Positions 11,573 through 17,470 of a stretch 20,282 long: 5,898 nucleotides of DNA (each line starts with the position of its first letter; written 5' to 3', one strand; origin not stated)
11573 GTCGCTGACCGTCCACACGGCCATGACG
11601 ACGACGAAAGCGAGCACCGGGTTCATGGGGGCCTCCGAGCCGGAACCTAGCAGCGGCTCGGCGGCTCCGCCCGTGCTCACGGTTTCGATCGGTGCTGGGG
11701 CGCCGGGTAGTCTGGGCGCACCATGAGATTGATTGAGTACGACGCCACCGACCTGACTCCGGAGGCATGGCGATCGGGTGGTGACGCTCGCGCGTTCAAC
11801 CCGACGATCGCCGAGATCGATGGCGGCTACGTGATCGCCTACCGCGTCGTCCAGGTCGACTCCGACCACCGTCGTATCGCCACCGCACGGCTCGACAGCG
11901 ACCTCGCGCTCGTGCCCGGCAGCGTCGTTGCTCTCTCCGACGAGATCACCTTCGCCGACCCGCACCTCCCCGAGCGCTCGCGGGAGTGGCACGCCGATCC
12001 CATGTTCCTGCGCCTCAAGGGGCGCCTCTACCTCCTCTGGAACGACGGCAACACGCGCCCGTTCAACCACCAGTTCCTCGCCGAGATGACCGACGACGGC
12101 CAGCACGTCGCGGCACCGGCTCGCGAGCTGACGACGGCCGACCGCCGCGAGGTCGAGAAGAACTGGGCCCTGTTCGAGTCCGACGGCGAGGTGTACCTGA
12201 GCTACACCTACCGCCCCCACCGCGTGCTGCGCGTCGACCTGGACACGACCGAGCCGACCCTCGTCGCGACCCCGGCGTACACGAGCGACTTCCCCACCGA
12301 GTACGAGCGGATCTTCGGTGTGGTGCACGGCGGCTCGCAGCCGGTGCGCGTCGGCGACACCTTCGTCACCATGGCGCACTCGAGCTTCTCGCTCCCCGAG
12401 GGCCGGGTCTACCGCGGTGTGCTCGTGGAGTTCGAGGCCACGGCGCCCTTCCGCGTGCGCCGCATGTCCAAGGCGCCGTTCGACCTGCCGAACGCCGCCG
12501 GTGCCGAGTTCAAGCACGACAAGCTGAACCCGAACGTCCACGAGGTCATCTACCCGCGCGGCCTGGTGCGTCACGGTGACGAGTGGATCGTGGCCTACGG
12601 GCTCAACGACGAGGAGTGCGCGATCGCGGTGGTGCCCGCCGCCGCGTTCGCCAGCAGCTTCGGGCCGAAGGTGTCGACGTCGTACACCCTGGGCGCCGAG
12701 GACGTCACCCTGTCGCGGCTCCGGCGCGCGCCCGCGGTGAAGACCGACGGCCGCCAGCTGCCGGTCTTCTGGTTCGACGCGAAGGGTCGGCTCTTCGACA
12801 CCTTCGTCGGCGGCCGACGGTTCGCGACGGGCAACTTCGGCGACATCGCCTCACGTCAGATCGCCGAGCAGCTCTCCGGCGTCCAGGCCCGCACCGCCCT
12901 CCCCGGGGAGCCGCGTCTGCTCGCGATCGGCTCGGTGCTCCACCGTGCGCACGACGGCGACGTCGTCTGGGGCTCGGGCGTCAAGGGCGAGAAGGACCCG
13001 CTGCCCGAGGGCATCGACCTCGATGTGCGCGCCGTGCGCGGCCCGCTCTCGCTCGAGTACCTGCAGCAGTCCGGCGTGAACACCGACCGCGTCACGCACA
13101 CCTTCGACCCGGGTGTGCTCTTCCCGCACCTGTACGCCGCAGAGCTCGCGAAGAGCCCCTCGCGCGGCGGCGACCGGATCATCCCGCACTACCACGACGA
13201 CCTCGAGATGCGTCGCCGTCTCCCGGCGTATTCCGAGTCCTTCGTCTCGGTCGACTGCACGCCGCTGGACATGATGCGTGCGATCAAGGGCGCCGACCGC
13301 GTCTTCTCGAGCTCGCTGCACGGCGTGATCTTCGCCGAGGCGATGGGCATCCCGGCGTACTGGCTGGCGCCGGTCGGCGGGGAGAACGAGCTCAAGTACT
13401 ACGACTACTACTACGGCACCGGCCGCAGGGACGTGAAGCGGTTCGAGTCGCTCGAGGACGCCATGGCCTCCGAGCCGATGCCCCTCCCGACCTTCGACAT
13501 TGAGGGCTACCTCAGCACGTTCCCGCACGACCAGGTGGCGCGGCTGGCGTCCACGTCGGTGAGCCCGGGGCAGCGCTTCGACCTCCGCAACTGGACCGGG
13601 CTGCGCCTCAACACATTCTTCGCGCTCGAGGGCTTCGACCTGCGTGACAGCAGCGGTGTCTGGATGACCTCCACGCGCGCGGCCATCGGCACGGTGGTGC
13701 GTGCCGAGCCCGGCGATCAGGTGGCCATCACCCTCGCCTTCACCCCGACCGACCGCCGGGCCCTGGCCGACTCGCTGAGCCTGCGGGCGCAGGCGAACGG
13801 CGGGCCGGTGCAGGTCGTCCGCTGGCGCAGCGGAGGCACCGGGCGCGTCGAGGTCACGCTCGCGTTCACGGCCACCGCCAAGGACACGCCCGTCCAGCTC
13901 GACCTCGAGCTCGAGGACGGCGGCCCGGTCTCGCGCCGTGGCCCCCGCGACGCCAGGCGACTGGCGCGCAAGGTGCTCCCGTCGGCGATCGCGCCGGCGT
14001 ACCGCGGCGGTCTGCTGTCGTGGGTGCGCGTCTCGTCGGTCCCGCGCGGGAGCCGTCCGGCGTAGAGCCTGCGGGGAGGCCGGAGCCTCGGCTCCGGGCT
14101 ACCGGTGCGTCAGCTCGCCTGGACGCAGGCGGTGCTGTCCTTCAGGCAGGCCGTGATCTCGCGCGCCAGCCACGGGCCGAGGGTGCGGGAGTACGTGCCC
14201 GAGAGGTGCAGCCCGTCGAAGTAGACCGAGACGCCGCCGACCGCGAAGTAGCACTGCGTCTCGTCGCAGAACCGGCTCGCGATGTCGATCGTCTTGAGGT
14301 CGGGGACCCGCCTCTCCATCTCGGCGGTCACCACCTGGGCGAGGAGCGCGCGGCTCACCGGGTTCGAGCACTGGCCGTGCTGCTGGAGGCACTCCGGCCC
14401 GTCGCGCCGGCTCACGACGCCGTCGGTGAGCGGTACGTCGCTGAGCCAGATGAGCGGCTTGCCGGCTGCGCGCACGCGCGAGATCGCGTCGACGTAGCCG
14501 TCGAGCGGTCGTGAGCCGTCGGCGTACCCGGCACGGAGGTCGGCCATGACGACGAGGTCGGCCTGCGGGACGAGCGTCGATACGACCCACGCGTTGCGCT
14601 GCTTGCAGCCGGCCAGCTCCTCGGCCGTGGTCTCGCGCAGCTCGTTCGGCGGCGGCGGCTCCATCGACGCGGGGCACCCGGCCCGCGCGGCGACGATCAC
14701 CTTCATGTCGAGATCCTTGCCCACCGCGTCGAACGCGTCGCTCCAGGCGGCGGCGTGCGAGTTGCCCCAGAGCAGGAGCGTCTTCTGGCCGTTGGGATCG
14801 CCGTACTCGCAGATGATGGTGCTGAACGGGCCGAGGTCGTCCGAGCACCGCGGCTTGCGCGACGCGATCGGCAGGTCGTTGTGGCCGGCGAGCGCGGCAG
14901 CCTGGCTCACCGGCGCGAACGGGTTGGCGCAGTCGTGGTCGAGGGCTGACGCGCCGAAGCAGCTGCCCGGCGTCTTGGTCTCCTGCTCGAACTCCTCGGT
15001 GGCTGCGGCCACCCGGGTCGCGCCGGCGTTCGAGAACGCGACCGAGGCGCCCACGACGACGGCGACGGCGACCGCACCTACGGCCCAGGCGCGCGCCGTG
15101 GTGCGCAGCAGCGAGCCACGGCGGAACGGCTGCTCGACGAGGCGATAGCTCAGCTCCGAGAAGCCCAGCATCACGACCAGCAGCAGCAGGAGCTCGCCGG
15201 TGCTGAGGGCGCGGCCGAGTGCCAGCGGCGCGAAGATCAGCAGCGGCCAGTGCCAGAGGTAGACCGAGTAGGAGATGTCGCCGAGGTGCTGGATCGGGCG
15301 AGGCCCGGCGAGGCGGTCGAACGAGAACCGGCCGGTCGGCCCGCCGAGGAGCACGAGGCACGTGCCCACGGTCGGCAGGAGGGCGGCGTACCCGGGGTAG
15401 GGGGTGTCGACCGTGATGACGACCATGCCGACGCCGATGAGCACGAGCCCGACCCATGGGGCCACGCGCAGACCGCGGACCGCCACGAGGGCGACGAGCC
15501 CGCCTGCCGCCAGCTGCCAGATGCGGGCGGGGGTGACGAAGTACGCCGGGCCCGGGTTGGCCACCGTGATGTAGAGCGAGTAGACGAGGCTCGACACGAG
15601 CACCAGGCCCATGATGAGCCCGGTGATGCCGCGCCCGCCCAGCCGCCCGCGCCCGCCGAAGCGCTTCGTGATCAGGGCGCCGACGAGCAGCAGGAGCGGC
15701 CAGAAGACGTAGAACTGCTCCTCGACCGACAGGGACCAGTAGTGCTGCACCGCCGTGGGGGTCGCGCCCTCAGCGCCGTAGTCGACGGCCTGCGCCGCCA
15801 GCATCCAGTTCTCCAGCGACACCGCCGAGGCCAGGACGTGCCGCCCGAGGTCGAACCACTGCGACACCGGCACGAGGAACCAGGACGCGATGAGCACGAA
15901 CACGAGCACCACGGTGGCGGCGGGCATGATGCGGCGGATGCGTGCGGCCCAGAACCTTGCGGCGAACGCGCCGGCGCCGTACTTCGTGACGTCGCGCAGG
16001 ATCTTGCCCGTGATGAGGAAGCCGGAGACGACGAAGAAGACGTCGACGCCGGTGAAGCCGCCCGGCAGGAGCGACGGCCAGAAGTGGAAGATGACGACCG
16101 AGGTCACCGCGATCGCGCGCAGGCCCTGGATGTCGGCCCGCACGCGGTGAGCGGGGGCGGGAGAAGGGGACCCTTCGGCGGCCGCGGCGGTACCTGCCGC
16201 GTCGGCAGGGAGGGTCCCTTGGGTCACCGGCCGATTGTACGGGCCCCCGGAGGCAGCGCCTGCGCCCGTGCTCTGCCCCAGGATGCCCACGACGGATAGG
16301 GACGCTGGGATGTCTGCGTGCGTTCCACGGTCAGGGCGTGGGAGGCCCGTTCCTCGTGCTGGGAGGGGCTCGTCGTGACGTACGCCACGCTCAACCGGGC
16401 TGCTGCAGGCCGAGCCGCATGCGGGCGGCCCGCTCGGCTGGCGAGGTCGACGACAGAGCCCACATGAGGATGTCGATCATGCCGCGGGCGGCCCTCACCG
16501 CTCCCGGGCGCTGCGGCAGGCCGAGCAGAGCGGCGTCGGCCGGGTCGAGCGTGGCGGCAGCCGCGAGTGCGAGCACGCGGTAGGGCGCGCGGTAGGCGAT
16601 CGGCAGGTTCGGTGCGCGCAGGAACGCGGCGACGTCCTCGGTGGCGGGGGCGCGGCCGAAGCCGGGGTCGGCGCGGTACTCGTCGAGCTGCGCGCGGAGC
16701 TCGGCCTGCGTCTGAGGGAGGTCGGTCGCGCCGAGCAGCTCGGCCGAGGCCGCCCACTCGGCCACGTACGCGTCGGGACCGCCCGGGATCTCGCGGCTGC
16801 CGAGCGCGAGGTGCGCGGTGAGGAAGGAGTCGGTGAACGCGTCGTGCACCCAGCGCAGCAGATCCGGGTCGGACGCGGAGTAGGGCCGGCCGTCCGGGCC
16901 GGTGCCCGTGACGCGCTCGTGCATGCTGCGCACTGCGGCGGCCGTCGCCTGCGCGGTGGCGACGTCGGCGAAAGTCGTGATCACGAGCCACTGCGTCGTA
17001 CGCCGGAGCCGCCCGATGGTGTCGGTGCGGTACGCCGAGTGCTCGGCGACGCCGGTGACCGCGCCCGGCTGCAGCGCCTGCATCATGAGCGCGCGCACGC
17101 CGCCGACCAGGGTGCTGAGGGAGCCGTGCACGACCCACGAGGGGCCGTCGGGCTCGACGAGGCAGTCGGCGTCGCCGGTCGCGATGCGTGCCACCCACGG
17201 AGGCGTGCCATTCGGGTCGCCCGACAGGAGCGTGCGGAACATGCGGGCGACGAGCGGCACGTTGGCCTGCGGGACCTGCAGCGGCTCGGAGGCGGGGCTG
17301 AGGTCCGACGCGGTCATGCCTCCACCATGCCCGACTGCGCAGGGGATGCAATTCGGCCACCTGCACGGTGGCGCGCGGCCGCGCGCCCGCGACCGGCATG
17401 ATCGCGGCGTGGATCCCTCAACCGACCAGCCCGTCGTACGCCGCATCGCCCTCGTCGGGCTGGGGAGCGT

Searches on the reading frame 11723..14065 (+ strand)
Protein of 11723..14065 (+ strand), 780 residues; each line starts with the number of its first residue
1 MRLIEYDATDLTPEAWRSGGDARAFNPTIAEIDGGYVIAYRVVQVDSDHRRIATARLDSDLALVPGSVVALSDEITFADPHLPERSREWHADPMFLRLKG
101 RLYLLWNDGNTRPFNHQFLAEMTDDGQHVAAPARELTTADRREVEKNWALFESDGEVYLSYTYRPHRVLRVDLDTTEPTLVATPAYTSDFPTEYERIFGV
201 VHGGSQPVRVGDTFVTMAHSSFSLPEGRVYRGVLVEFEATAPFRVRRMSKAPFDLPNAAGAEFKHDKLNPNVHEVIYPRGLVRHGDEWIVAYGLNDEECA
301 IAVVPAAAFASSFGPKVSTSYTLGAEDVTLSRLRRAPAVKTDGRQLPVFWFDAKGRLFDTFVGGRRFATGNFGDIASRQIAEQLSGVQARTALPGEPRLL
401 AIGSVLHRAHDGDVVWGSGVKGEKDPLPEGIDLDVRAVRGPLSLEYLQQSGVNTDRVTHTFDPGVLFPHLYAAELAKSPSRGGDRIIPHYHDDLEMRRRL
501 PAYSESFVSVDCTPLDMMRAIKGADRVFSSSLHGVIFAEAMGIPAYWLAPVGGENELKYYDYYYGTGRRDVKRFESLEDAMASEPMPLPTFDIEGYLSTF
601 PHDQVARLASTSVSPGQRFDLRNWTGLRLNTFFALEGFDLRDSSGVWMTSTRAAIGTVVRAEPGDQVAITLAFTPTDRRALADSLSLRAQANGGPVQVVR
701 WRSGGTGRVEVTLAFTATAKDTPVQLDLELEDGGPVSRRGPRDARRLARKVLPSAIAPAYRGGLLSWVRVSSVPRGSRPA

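Call 21: search_protein_families(library=pfam, proteins=[window:11723-14065:+])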
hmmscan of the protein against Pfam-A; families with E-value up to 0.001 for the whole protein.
window:11723-14065:+ (780 aa): 2 families
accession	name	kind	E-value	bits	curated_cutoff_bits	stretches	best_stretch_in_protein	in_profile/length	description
PF04230.19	PS_pyruv_trans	-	2.3e-13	51.1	25.3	1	434-549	124-277/280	Polysaccharide pyruvyl transferase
PF04616.20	Glyco_hydro_43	-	5.9e-08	32.8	32.2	1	14-161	57-198/288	Glycosyl hydrolases family 43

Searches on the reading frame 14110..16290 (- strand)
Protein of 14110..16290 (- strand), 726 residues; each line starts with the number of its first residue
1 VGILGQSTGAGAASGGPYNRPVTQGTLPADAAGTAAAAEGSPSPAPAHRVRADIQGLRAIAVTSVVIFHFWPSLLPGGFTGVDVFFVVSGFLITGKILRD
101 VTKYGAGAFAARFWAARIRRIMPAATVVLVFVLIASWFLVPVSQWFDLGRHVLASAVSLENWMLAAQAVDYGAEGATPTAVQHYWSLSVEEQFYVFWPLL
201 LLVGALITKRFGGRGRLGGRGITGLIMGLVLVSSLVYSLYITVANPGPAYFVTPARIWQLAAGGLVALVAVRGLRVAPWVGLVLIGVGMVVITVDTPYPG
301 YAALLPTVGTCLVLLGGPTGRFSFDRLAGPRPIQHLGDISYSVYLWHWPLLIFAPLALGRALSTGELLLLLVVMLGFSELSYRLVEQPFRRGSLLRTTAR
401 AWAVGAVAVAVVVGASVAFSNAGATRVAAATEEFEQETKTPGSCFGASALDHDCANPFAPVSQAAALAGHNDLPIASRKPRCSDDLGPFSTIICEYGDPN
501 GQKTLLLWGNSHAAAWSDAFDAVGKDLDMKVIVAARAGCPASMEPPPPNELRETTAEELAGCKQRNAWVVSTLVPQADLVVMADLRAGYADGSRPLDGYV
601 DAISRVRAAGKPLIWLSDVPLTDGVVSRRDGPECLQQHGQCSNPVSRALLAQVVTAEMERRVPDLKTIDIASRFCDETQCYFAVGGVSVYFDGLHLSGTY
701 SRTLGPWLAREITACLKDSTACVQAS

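Call 21: search_protein_families(library=pfam, proteins=[window:14110-16290:-])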
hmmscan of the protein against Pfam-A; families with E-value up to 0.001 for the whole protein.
window:14110-16290:- (726 aa): 2 families
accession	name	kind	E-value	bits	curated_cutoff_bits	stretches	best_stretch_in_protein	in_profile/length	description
PF19040.6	SGNH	-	2.3e-32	113.1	27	1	490-707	10-245/248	SGNH domain (fused to AT3 domains)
PF01757.29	Acyl_transf_3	-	4e-24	85.7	31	1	52-378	2-321/326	Acyltransferase domain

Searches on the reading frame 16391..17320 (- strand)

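Call 21: search_protein_families(library=pfam, proteins=[window:16391-17320:-])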
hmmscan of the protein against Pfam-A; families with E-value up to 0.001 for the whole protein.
window:16391-17320:- (309 aa): 1 family
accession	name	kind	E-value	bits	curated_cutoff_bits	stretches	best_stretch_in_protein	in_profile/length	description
PF09995.15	MPAB_Lcp_cat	-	2.3e-47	162.4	23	1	62-282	1-226/231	ER-bound oxygenase mpaB/B'/Rubber oxygenase, catalytic domain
